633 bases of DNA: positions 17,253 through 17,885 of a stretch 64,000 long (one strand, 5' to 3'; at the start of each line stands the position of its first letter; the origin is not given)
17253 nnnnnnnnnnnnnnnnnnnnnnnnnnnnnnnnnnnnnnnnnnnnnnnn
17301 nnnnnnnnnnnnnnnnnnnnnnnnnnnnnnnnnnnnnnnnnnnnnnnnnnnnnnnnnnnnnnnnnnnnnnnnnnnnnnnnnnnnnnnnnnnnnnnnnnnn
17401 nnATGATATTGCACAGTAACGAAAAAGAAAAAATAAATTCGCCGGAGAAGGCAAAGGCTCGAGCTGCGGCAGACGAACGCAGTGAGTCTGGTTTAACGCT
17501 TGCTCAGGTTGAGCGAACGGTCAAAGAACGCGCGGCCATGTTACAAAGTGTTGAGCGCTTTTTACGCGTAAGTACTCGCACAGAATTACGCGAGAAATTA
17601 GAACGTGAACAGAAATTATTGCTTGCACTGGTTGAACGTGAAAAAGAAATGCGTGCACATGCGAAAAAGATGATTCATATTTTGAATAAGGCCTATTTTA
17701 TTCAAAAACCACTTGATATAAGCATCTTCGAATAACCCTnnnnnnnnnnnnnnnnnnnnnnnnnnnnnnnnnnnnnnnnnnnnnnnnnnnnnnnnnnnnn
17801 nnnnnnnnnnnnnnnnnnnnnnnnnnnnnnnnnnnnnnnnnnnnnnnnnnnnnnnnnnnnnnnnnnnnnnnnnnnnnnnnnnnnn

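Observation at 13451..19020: Acidic giant protein + compact Clp/Hsp100 ATPase + DUF87/TraD-like ATPase module adjacent to pilus/competence genes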

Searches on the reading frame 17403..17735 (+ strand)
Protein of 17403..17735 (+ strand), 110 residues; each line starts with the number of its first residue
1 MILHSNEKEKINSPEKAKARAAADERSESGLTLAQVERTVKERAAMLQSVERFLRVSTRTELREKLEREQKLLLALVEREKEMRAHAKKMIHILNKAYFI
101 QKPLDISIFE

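Call 3: search_protein_families(library=pfam, proteins=[window:17403-17735:+], max_evalue=0.1)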
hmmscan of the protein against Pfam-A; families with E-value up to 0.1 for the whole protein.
window:17403-17735:+ (110 aa): 1 family
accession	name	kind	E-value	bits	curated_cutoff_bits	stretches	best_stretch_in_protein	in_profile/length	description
PF08318.18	COG4_m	-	0.02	14.6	27.1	1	11-91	126-210/291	COG4 transport protein, middle alpha-helical bundle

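Call 4: search_protein_families(library=ncbifam, proteins=[window:17403-17735:+], max_evalue=0.1)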
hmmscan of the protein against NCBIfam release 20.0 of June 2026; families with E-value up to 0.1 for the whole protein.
window:17403-17735:+ (110 aa): 3 families
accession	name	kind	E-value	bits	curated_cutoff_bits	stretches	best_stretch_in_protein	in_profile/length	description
TIGR03779.1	Bac_Flav_CT_M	equivalog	0.034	13.4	172.45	1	6-103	90-185/410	conjugative transposon protein TraM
NF005450.0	PRK07042.1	equivalog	0.037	12.5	458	1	15-86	273-342/464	amidase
TIGR03222.1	benzo_boxC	equivalog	0.068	11.9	712.3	1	14-60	220-268/548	2,3-epoxybenzoyl-CoA dihydrolase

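Call 5: search_protein_families(library=padloc, proteins=[window:17403-17735:+], max_evalue=0.1)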
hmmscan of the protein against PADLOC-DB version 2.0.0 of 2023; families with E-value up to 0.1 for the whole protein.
window:17403-17735:+ (110 aa): 0 families

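Call 46: search_protein_families(library=phrogs, proteins=[window:17403-17735:+], max_evalue=0.001)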
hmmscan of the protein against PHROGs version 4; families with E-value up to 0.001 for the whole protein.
window:17403-17735:+ (110 aa): 0 families
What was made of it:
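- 17403..17735 (+): C: 110-aa small protein, probably helical, with a conserved C-terminal motif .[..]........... Its start overlaps the end of B. No family hit (calls 3-5, 46).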
